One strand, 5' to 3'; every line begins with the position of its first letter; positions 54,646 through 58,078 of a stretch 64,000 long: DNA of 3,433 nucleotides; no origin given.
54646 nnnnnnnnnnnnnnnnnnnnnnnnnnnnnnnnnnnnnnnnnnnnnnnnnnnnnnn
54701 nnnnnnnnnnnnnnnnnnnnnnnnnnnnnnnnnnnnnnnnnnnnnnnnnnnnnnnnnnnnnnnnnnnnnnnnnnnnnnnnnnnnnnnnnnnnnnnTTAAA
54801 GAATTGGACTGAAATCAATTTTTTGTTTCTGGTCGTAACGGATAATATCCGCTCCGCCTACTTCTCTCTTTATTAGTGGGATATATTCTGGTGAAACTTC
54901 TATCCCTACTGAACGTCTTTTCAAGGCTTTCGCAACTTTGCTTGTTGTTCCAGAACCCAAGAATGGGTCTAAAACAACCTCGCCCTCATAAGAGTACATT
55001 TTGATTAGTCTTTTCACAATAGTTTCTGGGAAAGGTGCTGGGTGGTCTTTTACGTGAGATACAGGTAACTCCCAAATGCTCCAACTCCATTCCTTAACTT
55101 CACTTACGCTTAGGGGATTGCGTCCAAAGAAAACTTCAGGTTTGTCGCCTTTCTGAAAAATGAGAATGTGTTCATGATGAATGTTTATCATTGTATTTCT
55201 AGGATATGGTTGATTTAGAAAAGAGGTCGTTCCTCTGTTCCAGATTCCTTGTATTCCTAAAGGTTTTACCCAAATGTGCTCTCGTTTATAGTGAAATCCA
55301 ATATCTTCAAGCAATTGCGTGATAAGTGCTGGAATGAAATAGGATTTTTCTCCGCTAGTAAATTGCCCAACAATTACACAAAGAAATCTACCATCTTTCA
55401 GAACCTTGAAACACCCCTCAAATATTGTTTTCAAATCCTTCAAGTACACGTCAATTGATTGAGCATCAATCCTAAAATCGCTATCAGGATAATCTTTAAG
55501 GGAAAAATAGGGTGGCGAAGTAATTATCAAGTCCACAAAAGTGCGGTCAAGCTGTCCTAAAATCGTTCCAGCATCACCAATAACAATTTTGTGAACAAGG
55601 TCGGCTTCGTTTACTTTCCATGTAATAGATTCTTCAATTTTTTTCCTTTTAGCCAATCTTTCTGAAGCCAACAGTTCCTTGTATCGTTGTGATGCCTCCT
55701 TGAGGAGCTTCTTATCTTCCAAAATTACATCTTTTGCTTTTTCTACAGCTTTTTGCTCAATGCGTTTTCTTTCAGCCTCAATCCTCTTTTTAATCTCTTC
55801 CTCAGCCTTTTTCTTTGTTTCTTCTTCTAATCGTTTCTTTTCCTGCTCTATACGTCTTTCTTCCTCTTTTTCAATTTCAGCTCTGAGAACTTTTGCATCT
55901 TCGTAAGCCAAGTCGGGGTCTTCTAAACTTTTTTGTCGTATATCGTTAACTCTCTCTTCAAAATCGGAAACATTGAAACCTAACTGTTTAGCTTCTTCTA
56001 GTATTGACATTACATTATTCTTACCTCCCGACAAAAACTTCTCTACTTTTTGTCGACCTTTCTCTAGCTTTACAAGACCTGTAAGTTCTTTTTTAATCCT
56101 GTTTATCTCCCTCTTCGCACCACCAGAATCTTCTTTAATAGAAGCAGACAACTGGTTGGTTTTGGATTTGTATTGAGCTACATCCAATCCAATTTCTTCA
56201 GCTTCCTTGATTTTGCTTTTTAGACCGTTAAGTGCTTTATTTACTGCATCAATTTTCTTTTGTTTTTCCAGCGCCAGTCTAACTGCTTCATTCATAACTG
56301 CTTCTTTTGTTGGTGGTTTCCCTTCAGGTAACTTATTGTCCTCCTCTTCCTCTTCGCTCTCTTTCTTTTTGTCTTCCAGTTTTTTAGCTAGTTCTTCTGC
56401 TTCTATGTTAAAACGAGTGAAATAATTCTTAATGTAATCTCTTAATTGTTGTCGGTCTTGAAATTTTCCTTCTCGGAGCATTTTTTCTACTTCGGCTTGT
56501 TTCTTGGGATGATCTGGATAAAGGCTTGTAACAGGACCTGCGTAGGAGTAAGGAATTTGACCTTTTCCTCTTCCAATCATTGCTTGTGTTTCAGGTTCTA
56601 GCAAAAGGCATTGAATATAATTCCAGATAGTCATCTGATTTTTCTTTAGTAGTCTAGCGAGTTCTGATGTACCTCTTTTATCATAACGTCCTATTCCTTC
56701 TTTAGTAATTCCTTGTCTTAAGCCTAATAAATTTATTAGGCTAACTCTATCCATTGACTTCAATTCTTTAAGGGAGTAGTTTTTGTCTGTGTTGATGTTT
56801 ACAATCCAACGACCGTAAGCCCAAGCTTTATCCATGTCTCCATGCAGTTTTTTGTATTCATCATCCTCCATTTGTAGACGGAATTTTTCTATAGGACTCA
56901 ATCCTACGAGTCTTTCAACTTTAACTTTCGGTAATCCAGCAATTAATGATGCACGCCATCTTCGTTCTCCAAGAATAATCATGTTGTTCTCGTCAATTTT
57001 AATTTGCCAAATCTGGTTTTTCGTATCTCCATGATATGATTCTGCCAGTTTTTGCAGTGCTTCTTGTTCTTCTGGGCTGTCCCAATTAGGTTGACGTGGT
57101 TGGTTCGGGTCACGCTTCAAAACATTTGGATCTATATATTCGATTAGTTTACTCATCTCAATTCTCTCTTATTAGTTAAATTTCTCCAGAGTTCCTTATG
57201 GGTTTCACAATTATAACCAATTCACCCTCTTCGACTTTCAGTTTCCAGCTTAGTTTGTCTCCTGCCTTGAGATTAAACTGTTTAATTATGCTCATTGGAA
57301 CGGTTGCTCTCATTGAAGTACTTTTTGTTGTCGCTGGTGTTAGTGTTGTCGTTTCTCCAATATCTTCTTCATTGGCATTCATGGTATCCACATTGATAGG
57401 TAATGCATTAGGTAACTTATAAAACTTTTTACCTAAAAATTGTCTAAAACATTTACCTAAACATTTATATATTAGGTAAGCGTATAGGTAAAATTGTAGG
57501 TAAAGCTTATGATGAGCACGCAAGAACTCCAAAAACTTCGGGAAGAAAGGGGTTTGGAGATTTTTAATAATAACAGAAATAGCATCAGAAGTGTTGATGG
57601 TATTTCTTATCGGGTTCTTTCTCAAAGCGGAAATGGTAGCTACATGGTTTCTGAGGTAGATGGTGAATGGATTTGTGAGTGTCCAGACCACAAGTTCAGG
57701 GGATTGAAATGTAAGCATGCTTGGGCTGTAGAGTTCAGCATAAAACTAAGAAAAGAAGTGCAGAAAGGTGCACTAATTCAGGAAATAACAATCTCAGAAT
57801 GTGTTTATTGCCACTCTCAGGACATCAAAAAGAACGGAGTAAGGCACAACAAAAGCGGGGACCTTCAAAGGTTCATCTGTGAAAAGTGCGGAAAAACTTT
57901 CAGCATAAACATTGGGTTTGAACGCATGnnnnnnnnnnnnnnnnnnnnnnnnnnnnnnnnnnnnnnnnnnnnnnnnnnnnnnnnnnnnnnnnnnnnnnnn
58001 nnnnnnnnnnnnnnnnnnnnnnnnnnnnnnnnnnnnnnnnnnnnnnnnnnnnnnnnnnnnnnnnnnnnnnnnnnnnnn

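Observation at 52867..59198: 6.3-kb cargo transposon-like element with perfect 62-bp terminal inverted repeats, GTTTTT target duplication, and a defence-gene payload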

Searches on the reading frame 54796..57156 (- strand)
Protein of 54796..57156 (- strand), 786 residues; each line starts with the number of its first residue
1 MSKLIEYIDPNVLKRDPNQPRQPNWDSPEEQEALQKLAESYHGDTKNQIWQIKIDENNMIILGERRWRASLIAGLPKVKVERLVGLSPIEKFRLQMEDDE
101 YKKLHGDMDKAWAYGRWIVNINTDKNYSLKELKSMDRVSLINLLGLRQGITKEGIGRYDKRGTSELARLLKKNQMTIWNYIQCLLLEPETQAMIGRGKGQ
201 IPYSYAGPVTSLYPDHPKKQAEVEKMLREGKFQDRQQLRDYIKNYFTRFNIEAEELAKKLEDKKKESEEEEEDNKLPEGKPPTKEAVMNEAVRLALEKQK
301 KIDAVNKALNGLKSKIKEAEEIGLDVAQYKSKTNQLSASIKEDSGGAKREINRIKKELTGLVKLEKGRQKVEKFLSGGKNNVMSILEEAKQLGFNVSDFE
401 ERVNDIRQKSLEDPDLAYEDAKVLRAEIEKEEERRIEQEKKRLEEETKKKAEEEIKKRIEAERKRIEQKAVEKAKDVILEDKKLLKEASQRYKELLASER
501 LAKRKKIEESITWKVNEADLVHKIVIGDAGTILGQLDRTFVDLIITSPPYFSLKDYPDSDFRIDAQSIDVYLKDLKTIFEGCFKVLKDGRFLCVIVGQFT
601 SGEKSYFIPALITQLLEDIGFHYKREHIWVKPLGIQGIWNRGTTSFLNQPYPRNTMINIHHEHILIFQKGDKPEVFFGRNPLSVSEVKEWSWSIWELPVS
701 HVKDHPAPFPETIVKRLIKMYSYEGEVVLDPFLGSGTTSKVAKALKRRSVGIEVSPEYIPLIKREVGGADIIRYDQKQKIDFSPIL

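Call 6: search_protein_families(library=pfam, proteins=[window:54796-57156:-], max_evalue=0.01)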
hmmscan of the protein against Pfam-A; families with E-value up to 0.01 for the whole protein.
window:54796-57156:- (786 aa): 2 families
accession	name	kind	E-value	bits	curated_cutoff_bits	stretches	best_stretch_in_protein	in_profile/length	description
PF01555.25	N6_N4_Mtase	-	4.9e-42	144.8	26.7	1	541-763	1-220/221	DNA methylase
PF02195.25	ParB_N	-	3.7e-06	27.3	26.3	1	5-78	3-73/95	ParB N-terminal domain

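Call 9: search_protein_families(library=ncbifam, proteins=[window:54796-57156:-], max_evalue=0.01)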
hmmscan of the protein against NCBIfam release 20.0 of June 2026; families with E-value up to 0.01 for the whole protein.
window:54796-57156:- (786 aa): 5 families
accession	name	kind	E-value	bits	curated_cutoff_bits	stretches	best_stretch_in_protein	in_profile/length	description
NF008572.0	PRK11524.1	equivalog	1.1e-18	67.3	292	2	699-768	189-258/294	adenine-specific DNA-methyltransferase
NF050803.1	DnaMtaseCcrMCaul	equivalog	1.7e-14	53.5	830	1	702-766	183-247/350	adenine-specific DNA-methyltransferase CcrM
NF010253.0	PRK13699.1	subfamily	1.8e-11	44.2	244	1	647-758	98-197/226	DNA methyltransferase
TIGR00180.1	parB_part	domain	5.9e-08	32.7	58.45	1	6-120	6-118/186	ParB/RepB/Spo0J family partition protein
NF040850.1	Trm14_Thcoccales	equivalog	0.0059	15.6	480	1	701-747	194-239/365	tRNA (guanine(6)-N2)-methyltransferase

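Call 35: search_protein_families(library=padloc, proteins=[window:54796-57156:-], max_evalue=0.001)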
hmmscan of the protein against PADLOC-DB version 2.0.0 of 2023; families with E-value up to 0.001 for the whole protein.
window:54796-57156:- (786 aa): 60 families (the best 25 are shown)
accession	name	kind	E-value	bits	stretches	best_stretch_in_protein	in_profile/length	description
PDLC03353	MTase_II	-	3.5e-59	198.5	1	518-766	6-250/260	Type II methyltransferase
PDLC03350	MTase_II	-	2.4e-48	163.1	1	502-767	38-296/312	Type II methyltransferase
PDLC03259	MTase_II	-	8.4e-43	144.7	1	522-767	4-256/423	Type II methyltransferase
PDLC03387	MTase_II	-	6.5e-34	115.4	2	608-769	127-278/289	Type II methyltransferase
PDLC03371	MTase_II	-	2e-29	100.9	1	521-764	10-250/260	Type II methyltransferase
PDLC03299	MTase_II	-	4.1e-27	93.4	1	519-768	12-259/296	Type II methyltransferase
PDLC03246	MTase_II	-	7.4e-27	92.4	1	501-763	95-363/376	Type II methyltransferase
PDLC03260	MTase_II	-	7.1e-26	88.9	1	660-780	201-321/349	Type II methyltransferase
PDLC03283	MTase_II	-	1.2e-25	88.6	1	521-767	4-272/352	Type II methyltransferase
PDLC03276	MTase_II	-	1.4e-24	85.1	1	523-759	145-393/404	Type II methyltransferase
PDLC03230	MTase_II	-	1.2e-19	68.9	1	521-762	35-278/360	Type II methyltransferase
PDLC03265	MTase_II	-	2.9e-18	64.4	2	702-767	263-329/333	Type II methyltransferase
PDLC03252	MTase_II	-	1.5e-17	62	2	657-764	241-351/365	Type II methyltransferase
PDLC03323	MTase_II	-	4e-16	57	2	702-759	230-287/330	Type II methyltransferase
PDLC03224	MTase_II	-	6e-16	56.4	2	709-756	77-125/481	Type II methyltransferase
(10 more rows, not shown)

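Call 36: search_protein_families(library=phrogs, proteins=[window:54796-57156:-], max_evalue=0.001)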
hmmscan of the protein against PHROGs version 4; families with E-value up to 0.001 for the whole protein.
window:54796-57156:- (786 aa): 13 families
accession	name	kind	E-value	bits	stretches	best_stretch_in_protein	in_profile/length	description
phrog_67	-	other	1.8e-47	163.8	1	455-768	96-345/743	DNA methyltransferase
phrog_498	-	other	6.5e-36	125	2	463-675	448-602/633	DNA methyltransferase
phrog_12517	-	unknown function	7.2e-28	98.7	1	521-672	159-304/316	-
phrog_3008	-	other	1.3e-16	61.6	1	701-766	146-211/244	DNA methyltransferase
phrog_18146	-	other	1.8e-13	51.2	1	706-756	50-101/452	DNA methyltransferase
phrog_6025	-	other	1.2e-11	45.6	1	523-654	13-130/192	DNA methyltransferase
phrog_6952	-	other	4.4e-09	37.4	1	703-766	112-175/181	DNA methyltransferase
phrog_18293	-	other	6.5e-09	36.8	1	686-765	26-106/119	methyltransferase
phrog_16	-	DNA, RNA and nucleotide metabolism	1e-08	34.9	1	304-758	658-901/986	DNA helicase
phrog_23148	-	unknown function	1.7e-07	32.4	1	703-759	83-139/165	-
phrog_23085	-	unknown function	6.3e-06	26.9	1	703-762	42-101/138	-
phrog_8769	-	other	3.9e-05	24.4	1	724-762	11-49/71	methyltransferase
phrog_4715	-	DNA, RNA and nucleotide metabolism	0.00016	21.2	1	59-317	198-434/630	ParB-like partition protein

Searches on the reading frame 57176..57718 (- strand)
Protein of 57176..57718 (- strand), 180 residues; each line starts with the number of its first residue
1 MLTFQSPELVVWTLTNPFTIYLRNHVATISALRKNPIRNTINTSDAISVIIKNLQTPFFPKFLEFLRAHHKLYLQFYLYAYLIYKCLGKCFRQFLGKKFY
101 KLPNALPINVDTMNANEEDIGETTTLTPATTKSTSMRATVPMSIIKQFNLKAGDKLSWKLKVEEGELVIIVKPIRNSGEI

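Call 6: search_protein_families(library=pfam, proteins=[window:57176-57718:-], max_evalue=0.01)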
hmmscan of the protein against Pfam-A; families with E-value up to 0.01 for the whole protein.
window:57176-57718:- (180 aa): 2 families
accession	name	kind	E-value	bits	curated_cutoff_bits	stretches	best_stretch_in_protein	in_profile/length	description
PF04014.23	MazE_antitoxin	-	2.3e-05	24.7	24.7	1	138-176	10-45/48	Antidote-toxin recognition MazE, bacterial antitoxin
PF24958.1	DUF7765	-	0.00019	21.9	27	1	103-165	12-73/102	Domain of unknown function (DUF7765)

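Call 9: search_protein_families(library=ncbifam, proteins=[window:57176-57718:-], max_evalue=0.01)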
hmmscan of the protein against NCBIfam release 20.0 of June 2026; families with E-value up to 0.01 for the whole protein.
window:57176-57718:- (180 aa): 1 family
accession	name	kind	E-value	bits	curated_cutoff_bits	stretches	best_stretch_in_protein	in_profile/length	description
NF033820.0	STM0539_fam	subfamily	0.00021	21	50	1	103-168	51-115/141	STM0539 family protein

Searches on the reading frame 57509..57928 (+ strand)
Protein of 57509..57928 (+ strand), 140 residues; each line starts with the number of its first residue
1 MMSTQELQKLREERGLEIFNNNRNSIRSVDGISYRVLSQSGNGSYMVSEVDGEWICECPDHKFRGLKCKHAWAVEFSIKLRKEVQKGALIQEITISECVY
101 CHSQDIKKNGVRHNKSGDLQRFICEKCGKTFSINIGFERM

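Call 95: search_protein_representatives(protein=window:57509-57928:+)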
Query: 140 residues. Proteins with E-value up to 0.001 (for the whole library): 1227; up to 1e-10: 299; up to 1e-30: 15. The best 150 are listed.
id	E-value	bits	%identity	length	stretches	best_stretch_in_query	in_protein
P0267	2.7e-46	173.0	72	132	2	52-140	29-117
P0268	1.5e-37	144.6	52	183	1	9-140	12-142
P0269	3.7e-36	140.2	51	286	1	9-140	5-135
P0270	1.3e-35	138.4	48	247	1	10-140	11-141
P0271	3.2e-35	137.1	49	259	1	7-132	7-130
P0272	1.7e-34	134.8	50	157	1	11-140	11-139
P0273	1.4e-33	131.8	45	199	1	9-140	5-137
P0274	2.1e-33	131.2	50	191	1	11-140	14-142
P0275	8.7e-33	129.2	48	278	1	9-140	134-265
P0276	1.2e-32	128.7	49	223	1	10-140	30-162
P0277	1.4e-32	128.5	47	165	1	5-128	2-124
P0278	2.7e-32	127.6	49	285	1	10-140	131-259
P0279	7.1e-32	126.3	48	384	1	9-140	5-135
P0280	1.3e-31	125.4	47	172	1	5-140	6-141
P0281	5.9e-31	123.3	43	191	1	4-140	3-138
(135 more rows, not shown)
